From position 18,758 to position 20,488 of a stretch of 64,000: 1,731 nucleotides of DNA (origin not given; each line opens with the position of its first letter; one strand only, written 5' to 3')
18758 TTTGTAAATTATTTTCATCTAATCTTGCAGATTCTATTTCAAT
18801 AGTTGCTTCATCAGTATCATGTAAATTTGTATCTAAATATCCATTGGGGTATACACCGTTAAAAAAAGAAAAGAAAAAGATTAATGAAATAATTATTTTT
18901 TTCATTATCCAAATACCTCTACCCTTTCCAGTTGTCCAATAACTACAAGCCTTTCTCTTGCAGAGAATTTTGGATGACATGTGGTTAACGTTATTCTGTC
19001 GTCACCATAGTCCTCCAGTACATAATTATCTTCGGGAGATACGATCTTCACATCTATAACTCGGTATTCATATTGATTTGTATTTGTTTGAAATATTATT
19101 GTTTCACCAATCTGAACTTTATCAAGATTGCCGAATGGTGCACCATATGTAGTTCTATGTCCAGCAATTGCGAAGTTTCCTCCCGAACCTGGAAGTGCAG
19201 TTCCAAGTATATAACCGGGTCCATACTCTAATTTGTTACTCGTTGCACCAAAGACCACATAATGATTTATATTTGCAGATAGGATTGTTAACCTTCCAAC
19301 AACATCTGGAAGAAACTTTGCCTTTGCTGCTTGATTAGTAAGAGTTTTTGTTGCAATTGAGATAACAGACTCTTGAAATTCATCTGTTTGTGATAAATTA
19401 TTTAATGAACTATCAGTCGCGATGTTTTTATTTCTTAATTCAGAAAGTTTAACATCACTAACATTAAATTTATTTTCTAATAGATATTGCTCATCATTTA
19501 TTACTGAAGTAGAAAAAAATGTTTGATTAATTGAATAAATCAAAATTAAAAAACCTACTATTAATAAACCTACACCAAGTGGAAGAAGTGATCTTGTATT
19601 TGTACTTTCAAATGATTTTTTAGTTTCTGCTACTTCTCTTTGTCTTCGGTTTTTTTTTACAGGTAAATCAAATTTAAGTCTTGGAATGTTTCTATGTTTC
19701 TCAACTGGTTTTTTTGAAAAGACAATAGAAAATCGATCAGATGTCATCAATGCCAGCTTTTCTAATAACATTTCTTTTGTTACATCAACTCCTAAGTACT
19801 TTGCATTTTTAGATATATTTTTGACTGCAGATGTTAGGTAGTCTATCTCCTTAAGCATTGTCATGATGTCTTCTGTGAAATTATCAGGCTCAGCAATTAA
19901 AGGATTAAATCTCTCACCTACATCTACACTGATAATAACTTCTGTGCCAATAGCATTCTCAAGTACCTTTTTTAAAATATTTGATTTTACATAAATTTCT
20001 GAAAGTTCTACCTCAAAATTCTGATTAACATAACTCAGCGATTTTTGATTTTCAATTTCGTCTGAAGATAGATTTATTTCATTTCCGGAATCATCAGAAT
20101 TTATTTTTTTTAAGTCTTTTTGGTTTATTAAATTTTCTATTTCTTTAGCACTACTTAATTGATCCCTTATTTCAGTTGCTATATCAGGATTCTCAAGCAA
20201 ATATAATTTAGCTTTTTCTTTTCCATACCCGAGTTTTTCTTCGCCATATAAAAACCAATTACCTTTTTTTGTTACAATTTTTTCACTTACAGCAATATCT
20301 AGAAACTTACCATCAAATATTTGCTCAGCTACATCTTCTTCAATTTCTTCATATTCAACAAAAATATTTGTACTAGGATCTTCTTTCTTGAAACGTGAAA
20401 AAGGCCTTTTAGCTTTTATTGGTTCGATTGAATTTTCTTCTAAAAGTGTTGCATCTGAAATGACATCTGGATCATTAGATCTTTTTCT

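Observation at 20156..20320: Sortase carries a cytoplasmic segment homologous to the RecA C-terminal domain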

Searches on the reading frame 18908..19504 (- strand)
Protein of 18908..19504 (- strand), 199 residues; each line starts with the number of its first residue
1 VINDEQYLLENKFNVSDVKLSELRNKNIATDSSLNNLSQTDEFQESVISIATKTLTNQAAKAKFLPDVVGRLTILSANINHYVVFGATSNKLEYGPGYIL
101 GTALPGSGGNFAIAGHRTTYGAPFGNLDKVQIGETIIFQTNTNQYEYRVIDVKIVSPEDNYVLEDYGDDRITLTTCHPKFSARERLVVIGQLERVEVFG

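Call 62: search_solved_structures(query=window:18908-19504:-, max_evalue=1e-8, show_alignments=5)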
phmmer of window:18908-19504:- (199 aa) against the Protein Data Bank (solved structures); distinct sequences matched with E-value up to 1e-8: 40.
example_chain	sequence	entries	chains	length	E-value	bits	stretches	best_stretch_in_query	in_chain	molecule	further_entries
5uus_A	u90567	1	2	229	1.5e-19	73.9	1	77-153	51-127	Possible sortase-like protein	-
4d70_A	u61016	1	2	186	3.4e-17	66.3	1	69-186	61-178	SORTASE FAMILY PROTEIN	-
2kw8_A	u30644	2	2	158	1.4e-15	61.1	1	66-192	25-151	LPXTG-site transpeptidase family protein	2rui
8t28_A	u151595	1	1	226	5e-14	56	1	68-191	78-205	Class C sortase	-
5go5_A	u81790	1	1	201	1.2e-13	54.8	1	78-194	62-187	sortase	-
9iv0_A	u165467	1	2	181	1.5e-13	54.4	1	70-192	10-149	Peptidase C60, sortase A and B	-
9iok_A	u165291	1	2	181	1.8e-13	54.2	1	70-192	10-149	Peptidase C60, sortase A and B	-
9m5i_B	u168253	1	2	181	1.8e-13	54.1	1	70-192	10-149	Peptidase C60, sortase A and B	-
9m4u_B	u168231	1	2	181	2.1e-13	53.9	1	70-192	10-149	Peptidase C60, sortase A and B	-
9m5j_B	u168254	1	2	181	2.2e-13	53.9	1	70-192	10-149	Peptidase C60, sortase A and B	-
5go6_A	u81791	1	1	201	6e-13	52.5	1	78-194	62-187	Putative secreted protein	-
5cuw_A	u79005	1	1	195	6e-13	52.4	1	100-192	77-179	SrtE1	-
5hu4_A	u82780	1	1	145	8.1e-13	52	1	68-196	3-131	Cysteine protease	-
9m2g_A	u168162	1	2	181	2.8e-12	50.3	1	70-192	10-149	Peptidase C60, sortase A and B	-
9j0t_A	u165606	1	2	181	3.2e-12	50.1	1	70-192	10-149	Peptidase C60, sortase A and B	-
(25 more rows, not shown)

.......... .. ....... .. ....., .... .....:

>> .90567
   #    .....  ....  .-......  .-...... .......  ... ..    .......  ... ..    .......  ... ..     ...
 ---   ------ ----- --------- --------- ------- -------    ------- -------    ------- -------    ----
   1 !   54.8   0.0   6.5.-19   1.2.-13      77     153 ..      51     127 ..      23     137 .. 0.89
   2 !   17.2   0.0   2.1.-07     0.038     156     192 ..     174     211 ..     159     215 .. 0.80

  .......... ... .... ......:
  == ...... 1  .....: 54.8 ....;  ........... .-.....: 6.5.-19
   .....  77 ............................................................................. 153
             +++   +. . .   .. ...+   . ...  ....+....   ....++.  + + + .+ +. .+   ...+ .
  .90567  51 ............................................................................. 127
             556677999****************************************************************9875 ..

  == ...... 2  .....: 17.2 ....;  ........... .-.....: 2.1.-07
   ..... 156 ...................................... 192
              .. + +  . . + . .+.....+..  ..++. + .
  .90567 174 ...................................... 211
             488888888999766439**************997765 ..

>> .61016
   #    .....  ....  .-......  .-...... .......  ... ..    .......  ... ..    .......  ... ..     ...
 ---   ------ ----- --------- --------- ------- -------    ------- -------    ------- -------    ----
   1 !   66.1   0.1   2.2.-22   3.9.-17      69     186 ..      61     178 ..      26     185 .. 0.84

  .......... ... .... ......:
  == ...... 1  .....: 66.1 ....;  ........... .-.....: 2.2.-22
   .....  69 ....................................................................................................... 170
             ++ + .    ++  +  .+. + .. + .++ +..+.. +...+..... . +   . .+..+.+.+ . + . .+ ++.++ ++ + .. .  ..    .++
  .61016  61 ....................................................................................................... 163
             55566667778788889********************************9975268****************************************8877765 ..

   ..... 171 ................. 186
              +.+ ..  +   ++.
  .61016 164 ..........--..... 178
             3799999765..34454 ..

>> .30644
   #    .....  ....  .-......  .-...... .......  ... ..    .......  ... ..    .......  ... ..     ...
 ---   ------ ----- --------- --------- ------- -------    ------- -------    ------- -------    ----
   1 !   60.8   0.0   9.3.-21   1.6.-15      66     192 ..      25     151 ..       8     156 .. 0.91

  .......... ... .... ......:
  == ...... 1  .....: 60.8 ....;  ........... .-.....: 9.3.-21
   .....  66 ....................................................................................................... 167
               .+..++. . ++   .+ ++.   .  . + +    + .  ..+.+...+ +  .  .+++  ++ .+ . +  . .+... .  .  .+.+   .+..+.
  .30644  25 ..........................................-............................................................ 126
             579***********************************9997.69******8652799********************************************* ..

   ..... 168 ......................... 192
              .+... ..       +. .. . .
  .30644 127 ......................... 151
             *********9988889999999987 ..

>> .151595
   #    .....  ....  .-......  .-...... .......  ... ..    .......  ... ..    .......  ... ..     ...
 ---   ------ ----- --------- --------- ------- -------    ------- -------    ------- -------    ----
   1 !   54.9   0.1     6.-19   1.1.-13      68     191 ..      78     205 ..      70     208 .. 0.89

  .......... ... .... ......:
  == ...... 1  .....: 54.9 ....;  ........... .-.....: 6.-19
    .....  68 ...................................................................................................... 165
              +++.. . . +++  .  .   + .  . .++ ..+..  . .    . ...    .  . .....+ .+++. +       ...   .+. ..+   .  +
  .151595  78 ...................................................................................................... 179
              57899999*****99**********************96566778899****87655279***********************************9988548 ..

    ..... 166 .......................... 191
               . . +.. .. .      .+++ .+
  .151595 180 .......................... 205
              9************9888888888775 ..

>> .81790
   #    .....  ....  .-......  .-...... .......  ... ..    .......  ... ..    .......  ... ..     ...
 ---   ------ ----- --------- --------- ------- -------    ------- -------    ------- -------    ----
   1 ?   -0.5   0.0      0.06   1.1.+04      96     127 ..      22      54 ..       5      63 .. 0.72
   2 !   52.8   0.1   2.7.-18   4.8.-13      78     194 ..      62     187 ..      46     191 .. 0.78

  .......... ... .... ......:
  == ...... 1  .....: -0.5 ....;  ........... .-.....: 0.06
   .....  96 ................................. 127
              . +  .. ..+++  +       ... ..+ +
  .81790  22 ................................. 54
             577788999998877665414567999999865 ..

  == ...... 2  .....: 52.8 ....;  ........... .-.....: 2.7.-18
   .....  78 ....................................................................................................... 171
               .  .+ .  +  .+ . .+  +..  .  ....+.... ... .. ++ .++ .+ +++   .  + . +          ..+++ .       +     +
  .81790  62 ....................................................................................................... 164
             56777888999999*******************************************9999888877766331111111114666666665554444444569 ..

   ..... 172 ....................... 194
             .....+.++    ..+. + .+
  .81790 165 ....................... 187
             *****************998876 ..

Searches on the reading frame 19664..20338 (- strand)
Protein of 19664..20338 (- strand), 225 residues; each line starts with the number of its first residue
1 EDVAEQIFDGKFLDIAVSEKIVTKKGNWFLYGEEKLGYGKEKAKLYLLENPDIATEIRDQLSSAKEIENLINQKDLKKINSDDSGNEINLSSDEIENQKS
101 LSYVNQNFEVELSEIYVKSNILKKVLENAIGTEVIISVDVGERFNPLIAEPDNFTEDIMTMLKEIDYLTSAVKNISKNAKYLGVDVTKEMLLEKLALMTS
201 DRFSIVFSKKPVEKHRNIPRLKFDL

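Call 51: predict_structure(alignment_id=A5)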
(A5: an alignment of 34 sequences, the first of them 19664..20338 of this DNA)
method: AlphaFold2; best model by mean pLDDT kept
length: 225 residues; sequences in the alignment: 34
mean_pLDDT: 69.9   pTM: 0.48
mean pLDDT of the five models: 69.9, 68.3, 66.9, 66.7, 63.6
residues with pLDDT >= 90: 21; 70-90: 119; 50-70: 42; < 50: 43
segments of 3 or more residues with pLDDT < 50: 1-7, 66-94, 221-225
pLDDT, mean of each block of 10 residues (from residue 1): 42 70 78 75 74 71 50 34 34 49 65 87 91 86 60 76 89 89 88 83 84 76 42
secondary structure, 60 per line:
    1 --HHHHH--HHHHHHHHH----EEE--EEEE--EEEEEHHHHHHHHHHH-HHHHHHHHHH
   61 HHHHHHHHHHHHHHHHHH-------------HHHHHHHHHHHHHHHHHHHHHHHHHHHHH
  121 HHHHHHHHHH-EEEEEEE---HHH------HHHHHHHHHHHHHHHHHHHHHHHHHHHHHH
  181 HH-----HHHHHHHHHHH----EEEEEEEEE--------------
elements in order: H3-7 H10-18 E23-25 E28-31 E34-38 H39-49 H51-78 H92-130 E132-138 H151-182 H188-198 E203-211
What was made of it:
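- Tried and rejected: Re-running aa 76-300 improved them (call 51).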

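Call 54: fold_search(model_id=the predicted structure, library=pdb)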
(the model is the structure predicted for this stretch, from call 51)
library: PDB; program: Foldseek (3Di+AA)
matches with E <= 10: 98; with E <= 0.001: 0
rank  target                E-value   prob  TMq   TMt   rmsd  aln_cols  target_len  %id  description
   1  2zro                  1.0e-03  1.00  0.24  0.17   1.0        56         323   41  MsRecA ADP form IV (released 2008-12-09)
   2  2oe2                  1.1e-03  1.00  0.24  0.16   0.9        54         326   42  MSrecA-native-low humidity 95% (released 2007-06-19)
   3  4ptl                  1.4e-03  1.00  0.24  0.18   0.9        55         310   40  Mycobacterium tuberculosis RecA glycerol bound low temperature structure IIC-GM (released 2015-03-18)
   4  2odn                  1.4e-03  1.00  0.24  0.17   0.9        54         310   42  MSRECA-dATP complex (released 2007-06-19)
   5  4po9                  1.5e-03  1.00  0.24  0.17   0.8        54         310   41  Mycobacterium tuberculosis RecA glycerol bound low temperature structure IIC-BR (released 2015-03-18)
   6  7jy6_I                1.5e-03  1.00  0.23  0.18   1.2        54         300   39  Analysis of a strand exchange reaction with a mini filament of 9-RecA, oligo(dT)27 primary ssDNA, non-homologous 120 b (released 2020-11-04)
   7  4ppq                  1.9e-03  1.00  0.24  0.17   0.9        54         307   41  Mycobacterium tuberculosis RecA citrate bound low temperature structure IIA-CR (released 2015-03-18)
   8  8trg_A                1.9e-03  1.00  0.24  0.17   1.4        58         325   36  Structure of full-length LexA bound to a RecA filament (released 2023-11-15)
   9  4ppf                  2.0e-03  1.00  0.24  0.17   0.9        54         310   41  Mycobacterium tuberculosis RecA citrate bound low temperature structure IIA-N (released 2015-03-18)
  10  1g19                  2.0e-03  1.00  0.24  0.17   0.9        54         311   41  STRUCTURE OF RECA PROTEIN (released 2000-12-11)
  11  2ofo                  2.0e-03  1.00  0.24  0.16   0.8        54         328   42  MSrecA-native (released 2007-06-19)
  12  1mo4                  2.0e-03  1.00  0.24  0.16   0.9        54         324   41  RECA-ATP-GAMMA-S COMPLEX (released 2003-02-18)
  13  9uoo                  2.0e-03  1.00  0.25  0.18  10.2        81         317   33  Klebsiella pneumoniae RecA (released 2026-02-18)
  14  1u99                  2.1e-03  1.00  0.23  0.18   1.0        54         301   39  Crystal Structures of E. coli RecA in a Compressed Helical Filament Form 4 (released 2004-09-21)
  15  4pqr                  2.4e-03  1.00  0.24  0.18   1.0        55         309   40  Mycobacterium tuberculosis RecA glycerol bound low temperature structure IIB-BN (released 2015-03-18)
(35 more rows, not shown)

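Call 56: fold_search(model_id=the predicted structure, library=viral)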
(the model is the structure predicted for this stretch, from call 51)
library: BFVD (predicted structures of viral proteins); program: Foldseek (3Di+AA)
matches with E <= 10: 88; with E <= 0.001: 0
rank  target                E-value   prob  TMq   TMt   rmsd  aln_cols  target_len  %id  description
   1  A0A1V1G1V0            6.9e-03  1.00  0.26  0.25   4.0        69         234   19  Uncharacterized protein [Azobacteroides phage ProJPt-Bp1]
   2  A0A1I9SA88            1.6e-02  1.00  0.23  0.16   1.1        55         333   22  RecA-like DNA recombinase [Rhodococcus phage Weasels2]
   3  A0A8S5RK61            1.6e-02  1.00  0.24  0.33   3.3        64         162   22  Uncharacterized protein [virus sp. ctBM815]
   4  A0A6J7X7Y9            1.0e-01  1.00  0.23  0.13   1.1        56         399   23  RecA RecA/RadA recombinase [uncultured Caudovirales phage]
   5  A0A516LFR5            1.8e-01  1.00  0.23  0.20   1.2        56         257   25  (no name in the UniProt tables at hand)
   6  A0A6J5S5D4            9.0e-01  0.80  0.21  0.11   2.7        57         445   19  RecA RecA/RadA recombinase [uncultured Caudovirales phage]
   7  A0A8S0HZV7            1.7e+00  0.54  0.18  0.25   2.6        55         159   24  (no name in the UniProt tables at hand)
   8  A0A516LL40            1.9e+00  0.06  0.16  0.08  21.0       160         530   15  (no name in the UniProt tables at hand)
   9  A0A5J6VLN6            2.4e+00  0.07  0.17  0.15  32.3       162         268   11  Snf7 family protein [Megaviridae environmental sample]
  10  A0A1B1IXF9            2.4e+00  0.04  0.14  0.15  30.6       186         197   12  Uncharacterized protein [Citrobacter phage vB_CfrM_CfP1]
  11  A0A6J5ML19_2          2.4e+00  0.04  0.17  0.04  21.5       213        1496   12  Helicase, C-terminal [uncultured Caudovirales phage]
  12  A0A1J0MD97            2.5e+00  0.47  0.21  0.51   2.4        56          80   12  (no name in the UniProt tables at hand)
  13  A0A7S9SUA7            2.7e+00  0.09  0.18  0.30  16.7       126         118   10  Uncharacterized protein [Virus NIOZ-UU159]
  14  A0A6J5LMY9            3.2e+00  0.03  0.12  0.07  21.8       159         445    9  COG4695 Phage-related protein [uncultured Caudovirales phage]
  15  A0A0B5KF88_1          3.2e+00  0.02  0.16  0.05  22.2       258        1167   16  RNA-directed RNA polymerase L [Shuangao Insect Virus 1]
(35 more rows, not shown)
